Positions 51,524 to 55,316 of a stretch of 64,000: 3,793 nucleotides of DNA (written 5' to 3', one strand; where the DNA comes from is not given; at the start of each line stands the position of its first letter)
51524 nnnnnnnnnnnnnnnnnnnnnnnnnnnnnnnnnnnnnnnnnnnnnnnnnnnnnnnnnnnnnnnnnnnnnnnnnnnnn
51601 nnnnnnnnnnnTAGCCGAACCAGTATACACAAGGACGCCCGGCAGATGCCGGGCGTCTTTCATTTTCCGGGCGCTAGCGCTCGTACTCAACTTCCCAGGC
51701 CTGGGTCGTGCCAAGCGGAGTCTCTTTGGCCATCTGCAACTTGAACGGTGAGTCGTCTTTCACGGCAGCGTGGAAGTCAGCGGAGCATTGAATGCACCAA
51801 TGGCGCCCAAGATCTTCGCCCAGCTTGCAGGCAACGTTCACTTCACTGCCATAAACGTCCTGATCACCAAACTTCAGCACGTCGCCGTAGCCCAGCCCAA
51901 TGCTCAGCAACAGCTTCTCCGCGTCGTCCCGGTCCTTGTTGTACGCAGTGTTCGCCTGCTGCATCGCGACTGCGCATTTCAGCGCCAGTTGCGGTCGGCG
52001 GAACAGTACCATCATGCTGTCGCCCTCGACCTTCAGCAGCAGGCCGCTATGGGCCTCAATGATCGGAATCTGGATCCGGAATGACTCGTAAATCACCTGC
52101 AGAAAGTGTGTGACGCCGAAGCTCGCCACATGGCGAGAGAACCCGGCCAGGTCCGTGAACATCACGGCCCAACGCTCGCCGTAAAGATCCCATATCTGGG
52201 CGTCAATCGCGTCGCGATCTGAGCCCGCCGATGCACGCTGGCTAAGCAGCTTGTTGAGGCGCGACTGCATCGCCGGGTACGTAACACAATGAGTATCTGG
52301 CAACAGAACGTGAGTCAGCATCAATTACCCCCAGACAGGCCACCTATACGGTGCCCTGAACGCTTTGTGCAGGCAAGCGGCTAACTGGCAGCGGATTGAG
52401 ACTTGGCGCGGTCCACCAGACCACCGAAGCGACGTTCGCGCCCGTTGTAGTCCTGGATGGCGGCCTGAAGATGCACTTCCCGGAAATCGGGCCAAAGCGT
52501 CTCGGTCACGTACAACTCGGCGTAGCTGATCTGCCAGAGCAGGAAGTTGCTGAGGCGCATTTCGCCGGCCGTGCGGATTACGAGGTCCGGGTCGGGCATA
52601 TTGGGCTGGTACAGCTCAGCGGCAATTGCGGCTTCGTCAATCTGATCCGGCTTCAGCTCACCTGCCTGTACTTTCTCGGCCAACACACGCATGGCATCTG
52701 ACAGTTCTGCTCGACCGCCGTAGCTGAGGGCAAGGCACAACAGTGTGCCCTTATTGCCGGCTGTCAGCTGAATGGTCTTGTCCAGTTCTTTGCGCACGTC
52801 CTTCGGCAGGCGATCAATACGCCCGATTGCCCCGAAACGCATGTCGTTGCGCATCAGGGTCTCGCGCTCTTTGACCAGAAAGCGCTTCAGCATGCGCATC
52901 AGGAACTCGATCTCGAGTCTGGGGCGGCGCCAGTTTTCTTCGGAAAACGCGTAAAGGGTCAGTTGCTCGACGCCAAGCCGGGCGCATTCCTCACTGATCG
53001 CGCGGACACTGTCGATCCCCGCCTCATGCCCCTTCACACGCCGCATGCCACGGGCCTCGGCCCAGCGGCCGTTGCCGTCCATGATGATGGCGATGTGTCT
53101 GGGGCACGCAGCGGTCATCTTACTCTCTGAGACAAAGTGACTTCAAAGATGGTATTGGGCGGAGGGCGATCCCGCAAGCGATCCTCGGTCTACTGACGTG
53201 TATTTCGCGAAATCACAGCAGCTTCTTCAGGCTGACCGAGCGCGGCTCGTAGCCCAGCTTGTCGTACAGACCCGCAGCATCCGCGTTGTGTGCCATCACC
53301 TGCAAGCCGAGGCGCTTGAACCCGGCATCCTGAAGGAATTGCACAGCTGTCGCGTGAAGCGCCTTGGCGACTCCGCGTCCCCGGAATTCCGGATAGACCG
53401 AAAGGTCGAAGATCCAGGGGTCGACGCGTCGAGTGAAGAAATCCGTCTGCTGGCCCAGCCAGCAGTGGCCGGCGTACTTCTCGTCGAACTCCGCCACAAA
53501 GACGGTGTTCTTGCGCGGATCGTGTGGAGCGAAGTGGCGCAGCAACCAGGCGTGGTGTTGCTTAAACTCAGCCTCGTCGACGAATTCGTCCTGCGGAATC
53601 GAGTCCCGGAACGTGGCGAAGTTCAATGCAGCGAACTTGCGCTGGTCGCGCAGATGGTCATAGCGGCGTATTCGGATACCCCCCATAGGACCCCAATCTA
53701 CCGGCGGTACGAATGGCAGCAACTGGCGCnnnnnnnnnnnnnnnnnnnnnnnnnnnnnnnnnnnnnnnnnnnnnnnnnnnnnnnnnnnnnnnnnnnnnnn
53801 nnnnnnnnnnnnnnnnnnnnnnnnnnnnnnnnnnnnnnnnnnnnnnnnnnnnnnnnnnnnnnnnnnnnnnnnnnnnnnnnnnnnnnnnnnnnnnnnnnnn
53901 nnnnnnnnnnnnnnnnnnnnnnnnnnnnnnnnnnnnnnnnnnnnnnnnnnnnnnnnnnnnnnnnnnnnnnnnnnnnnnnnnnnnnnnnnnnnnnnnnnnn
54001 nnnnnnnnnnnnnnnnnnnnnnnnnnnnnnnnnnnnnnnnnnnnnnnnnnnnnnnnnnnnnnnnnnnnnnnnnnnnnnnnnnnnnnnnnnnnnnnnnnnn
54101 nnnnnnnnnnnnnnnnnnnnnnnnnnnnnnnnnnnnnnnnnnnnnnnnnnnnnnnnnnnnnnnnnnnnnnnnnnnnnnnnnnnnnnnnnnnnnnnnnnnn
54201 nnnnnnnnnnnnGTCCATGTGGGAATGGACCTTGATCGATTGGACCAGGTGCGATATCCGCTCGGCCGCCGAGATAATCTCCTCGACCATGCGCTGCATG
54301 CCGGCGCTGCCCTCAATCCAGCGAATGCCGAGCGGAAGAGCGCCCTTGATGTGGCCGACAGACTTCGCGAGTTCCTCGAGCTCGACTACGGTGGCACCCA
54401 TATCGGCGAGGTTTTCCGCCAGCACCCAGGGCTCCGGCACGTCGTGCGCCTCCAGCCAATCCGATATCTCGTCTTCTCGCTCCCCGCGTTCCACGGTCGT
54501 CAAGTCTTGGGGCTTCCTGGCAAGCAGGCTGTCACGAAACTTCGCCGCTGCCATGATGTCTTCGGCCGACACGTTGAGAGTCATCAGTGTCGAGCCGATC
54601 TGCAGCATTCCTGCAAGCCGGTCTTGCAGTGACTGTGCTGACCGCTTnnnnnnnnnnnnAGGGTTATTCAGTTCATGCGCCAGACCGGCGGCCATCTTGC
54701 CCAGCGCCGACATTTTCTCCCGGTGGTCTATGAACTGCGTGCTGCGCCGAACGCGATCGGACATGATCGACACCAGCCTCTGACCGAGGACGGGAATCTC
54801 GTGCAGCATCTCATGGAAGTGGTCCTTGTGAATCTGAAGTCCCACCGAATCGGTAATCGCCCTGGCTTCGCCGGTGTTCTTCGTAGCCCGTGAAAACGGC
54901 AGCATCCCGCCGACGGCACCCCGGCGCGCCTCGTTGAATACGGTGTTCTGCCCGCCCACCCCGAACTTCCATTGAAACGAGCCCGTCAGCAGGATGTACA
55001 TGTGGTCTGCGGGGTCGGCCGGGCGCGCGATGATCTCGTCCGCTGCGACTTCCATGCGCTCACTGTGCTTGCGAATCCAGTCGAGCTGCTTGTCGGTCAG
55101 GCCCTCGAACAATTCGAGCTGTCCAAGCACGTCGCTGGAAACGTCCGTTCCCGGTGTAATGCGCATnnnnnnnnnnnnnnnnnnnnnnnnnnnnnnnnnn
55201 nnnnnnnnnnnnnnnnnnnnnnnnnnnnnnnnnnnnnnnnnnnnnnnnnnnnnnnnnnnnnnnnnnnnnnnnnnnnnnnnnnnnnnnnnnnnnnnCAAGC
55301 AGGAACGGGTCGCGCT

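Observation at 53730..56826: Two-gene operon of a soluble cNMP-binding histidine kinase and a REC::Grx-like::TrxR-like flavoprotein that has lost its redox-active cysteines, with a minimal class III cyclase 1.4 kb away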

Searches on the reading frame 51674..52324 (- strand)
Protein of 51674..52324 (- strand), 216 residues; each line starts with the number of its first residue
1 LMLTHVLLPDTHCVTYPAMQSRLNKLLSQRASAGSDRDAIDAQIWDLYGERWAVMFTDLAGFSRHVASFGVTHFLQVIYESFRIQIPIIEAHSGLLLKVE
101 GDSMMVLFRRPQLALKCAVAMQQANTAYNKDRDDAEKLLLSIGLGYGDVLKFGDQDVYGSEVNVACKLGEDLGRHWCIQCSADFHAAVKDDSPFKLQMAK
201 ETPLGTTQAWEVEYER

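Call 3: search_protein_families(library=pfam, proteins=[window:51674-52324:-], max_evalue=0.01)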
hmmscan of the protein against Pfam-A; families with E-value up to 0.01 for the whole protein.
window:51674-52324:- (216 aa): 1 family
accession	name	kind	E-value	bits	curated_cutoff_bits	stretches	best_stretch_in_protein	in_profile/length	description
PF00211.25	Guanylate_cyc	-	6.7e-08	32.8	21.9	1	53-202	10-168/183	Adenylate and Guanylate cyclase catalytic domain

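Call 4: search_protein_families(library=ncbifam, proteins=[window:51674-52324:-], max_evalue=0.01)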
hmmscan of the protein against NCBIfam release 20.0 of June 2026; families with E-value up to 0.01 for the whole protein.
window:51674-52324:- (216 aa): 1 family
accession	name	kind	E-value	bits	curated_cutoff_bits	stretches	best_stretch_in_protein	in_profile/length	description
NF058673.1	LipAdnlyCyLipJMY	equivalog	0.0041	15.9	800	1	53-129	297-373/449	bifunctional lipase/adenylate cyclase LipJ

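Call 68: search_solved_structures(query=window:51674-52324:-, max_evalue=0.01, show_alignments=2)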
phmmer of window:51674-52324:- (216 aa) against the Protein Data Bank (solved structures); distinct sequences matched with E-value up to 0.01: 13.
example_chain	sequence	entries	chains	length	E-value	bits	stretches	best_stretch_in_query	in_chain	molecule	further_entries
3mr7_A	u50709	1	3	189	5.5e-13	52.4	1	53-189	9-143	Adenylate/guanylate cyclase/hydrolase, alpha/beta fold family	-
4wp8_A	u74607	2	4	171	2.1e-10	44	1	48-169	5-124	Ma1120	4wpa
4wp9_A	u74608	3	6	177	2.3e-10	43.8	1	48-169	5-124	Ma1120 | Cyclase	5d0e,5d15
4wp3_A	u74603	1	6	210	1.8e-09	40.9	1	51-169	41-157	Ma1120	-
5d0g_A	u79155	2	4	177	8.5e-09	38.7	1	48-169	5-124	Cyclase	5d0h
4p2m_A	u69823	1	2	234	7.4e-05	25.8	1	44-192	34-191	Adenylate cyclase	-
7yz9_A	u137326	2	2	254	8.6e-05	25.6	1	44-192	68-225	Adenylate cyclase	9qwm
4p2f_A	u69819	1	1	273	9e-05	25.6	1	44-192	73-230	Adenylate cyclase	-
4p2x_A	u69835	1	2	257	9.4e-05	25.5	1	44-192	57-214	Adenylate cyclase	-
7yzi_A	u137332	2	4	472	0.00034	23.7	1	44-192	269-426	Adenylate cyclase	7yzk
5o5k_A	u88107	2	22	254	0.00039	23.5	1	42-169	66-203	Adenylate cyclase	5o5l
1yk9_A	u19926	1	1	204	0.0024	20.9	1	46-192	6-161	Adenylate cyclase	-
1ybt_A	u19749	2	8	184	0.0052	19.8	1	53-124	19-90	hydrolase, alpha/beta hydrolase fold family | lipJ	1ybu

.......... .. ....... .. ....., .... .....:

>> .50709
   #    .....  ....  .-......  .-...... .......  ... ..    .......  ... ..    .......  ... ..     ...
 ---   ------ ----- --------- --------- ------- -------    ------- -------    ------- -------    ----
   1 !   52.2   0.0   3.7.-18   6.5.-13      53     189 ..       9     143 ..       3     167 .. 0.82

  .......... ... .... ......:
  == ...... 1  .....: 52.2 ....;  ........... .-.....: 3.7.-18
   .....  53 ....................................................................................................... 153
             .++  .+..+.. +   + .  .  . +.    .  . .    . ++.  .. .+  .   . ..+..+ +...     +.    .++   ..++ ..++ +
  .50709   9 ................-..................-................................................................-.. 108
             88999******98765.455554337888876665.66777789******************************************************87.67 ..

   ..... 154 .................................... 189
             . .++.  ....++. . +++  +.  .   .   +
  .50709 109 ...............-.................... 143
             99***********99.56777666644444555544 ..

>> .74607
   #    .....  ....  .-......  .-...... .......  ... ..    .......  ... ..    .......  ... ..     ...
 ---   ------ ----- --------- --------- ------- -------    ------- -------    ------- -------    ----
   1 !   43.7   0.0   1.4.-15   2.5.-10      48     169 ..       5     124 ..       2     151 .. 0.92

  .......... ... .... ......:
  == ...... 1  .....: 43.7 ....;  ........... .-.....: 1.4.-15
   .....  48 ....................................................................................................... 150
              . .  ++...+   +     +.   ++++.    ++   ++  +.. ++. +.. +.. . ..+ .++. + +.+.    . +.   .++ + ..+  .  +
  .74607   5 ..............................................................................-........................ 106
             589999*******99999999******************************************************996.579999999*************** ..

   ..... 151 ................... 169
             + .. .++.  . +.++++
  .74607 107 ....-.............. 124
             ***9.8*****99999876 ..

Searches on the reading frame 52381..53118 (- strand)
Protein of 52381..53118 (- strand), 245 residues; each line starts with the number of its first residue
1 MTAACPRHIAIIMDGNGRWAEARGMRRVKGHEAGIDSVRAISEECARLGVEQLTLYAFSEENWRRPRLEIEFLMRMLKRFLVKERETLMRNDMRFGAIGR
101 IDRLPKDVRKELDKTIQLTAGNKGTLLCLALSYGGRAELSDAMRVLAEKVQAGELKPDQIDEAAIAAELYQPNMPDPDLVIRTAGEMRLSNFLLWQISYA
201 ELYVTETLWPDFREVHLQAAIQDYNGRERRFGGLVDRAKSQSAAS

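Call 3: search_protein_families(library=pfam, proteins=[window:52381-53118:-], max_evalue=0.01)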
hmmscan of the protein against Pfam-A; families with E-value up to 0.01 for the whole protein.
window:52381-53118:- (245 aa): 1 family
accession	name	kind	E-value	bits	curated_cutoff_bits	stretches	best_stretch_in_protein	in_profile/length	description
PF01255.24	Prenyltransf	-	8.6e-82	274.4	27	1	12-232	1-219/219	Putative undecaprenyl diphosphate synthase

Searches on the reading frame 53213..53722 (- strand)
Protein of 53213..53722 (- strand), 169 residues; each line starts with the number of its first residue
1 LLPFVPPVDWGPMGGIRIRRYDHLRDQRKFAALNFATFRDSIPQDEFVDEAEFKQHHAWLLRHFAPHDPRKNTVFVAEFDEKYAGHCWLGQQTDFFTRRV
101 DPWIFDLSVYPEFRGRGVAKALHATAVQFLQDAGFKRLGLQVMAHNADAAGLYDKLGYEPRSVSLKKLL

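Call 3: search_protein_families(library=pfam, proteins=[window:53213-53722:-], max_evalue=0.01)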
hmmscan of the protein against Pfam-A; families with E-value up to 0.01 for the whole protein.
window:53213-53722:- (169 aa): 9 families
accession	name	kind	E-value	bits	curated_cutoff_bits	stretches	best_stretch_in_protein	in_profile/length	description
PF00583.31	Acetyltransf_1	-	2.9e-17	63.5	20.7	1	51-158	14-116/116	Acetyltransferase (GNAT) family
PF13508.13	Acetyltransf_7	-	3.1e-12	47.1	27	1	71-160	2-84/84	Acetyltransferase (GNAT) domain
PF13673.13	Acetyltransf_10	-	1e-07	32.4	23.6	1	70-160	29-109/128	Acetyltransferase (GNAT) domain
PF13302.13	Acetyltransf_3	-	1.3e-05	26.3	25.4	1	52-158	33-137/138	Acetyltransferase (GNAT) domain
PF08445.16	FR47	-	2.4e-05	24.7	22.1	1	102-161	22-80/86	FR47-like protein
PF14542.12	Acetyltransf_CG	-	0.0019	18.7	30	1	108-136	31-59/80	GCN5-related N-acetyl-transferase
PF13420.13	Acetyltransf_4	-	0.0021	18.6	24.3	1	54-159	31-135/155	Acetyltransferase (GNAT) domain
PF13527.13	Acetyltransf_9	-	0.0062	17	25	1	103-160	74-126/127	Acetyltransferase (GNAT) domain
PF13480.13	Acetyltransf_6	-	0.0093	16.6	22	0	13-138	17-132/143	Acetyltransferase (GNAT) domain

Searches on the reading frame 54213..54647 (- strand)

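Call 72: search_protein_families(library=pfam, proteins=[window:54213-54647:-], max_evalue=10)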
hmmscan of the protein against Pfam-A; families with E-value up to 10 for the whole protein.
seq(145 aa): 1 family
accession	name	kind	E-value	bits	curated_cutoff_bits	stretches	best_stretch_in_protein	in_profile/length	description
PF18143.6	HAD_SAK_2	-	0.053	14.3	27.5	1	34-76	67-108/139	HAD domain in Swiss Army Knife RNA repair proteins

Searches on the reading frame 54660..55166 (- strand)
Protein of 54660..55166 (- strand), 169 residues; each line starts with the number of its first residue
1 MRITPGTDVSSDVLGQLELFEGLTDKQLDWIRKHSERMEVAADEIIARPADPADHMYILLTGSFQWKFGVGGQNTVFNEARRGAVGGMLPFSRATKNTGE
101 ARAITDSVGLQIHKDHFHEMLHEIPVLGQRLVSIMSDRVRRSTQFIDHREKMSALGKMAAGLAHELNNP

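Call 29: search_solved_structures(query=window:54660-55166:-, show_alignments=5, max_evalue=0.1)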
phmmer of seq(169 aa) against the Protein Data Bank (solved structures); distinct sequences matched with E-value up to 0.1: 23.
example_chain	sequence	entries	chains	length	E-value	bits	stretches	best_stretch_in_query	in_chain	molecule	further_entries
5d1i_A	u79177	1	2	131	2.2e-06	30.9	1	11-125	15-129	Cyclic nucleotide-binding protein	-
3mdp_A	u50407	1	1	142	0.00025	24.2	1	14-134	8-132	Cyclic nucleotide-binding domain (CNMP-BD) protein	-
3d0s_A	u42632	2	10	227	0.00078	22.5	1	12-144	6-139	TRANSCRIPTIONAL REGULATORY PROTEIN | PROBABLE TRANSCRIPTIONAL REGULATORY PROTEIN (PROBABLY CRP/ FNR-FAMILY)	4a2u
3mzh_A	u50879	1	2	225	0.00091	22.3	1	12-144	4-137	PROBABLE TRANSCRIPTIONAL REGULATORY PROTEIN (PROBABLY CRP/FNR-FAMILY)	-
3h3u_A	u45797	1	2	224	0.00097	22.2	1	12-144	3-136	PROBABLE TRANSCRIPTIONAL REGULATORY PROTEIN (PROBABLY CRP/FNR-FAMILY)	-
3i54_A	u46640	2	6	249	0.00099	22.2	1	12-144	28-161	Transcriptional regulator, Crp/Fnr family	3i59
4ev0_A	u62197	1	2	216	0.0044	20.1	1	19-151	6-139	Transcription regulator, Crp family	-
3e97_A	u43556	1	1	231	0.005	19.9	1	18-140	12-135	Transcriptional regulator, Crp/Fnr family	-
4orf_A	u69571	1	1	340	0.0098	19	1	7-139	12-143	Acetyltransferase Pat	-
4onu_A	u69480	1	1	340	0.0099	19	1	7-139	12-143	Acetyltransferase Pat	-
4oll_A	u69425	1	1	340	0.01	18.9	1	7-139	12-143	Acetyltransferase Pat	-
7pza_A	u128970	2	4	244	0.011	18.8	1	39-146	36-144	Putative cAMP-binding protein-catabolite gene activator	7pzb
8jsj_A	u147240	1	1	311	0.018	18.1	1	37-144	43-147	PycTIR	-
2pqq_A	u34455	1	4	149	0.029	17.4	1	11-143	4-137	Putative transcriptional regulator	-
6dt4_A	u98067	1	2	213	0.037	17.1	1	21-163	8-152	Cyclic AMP receptor protein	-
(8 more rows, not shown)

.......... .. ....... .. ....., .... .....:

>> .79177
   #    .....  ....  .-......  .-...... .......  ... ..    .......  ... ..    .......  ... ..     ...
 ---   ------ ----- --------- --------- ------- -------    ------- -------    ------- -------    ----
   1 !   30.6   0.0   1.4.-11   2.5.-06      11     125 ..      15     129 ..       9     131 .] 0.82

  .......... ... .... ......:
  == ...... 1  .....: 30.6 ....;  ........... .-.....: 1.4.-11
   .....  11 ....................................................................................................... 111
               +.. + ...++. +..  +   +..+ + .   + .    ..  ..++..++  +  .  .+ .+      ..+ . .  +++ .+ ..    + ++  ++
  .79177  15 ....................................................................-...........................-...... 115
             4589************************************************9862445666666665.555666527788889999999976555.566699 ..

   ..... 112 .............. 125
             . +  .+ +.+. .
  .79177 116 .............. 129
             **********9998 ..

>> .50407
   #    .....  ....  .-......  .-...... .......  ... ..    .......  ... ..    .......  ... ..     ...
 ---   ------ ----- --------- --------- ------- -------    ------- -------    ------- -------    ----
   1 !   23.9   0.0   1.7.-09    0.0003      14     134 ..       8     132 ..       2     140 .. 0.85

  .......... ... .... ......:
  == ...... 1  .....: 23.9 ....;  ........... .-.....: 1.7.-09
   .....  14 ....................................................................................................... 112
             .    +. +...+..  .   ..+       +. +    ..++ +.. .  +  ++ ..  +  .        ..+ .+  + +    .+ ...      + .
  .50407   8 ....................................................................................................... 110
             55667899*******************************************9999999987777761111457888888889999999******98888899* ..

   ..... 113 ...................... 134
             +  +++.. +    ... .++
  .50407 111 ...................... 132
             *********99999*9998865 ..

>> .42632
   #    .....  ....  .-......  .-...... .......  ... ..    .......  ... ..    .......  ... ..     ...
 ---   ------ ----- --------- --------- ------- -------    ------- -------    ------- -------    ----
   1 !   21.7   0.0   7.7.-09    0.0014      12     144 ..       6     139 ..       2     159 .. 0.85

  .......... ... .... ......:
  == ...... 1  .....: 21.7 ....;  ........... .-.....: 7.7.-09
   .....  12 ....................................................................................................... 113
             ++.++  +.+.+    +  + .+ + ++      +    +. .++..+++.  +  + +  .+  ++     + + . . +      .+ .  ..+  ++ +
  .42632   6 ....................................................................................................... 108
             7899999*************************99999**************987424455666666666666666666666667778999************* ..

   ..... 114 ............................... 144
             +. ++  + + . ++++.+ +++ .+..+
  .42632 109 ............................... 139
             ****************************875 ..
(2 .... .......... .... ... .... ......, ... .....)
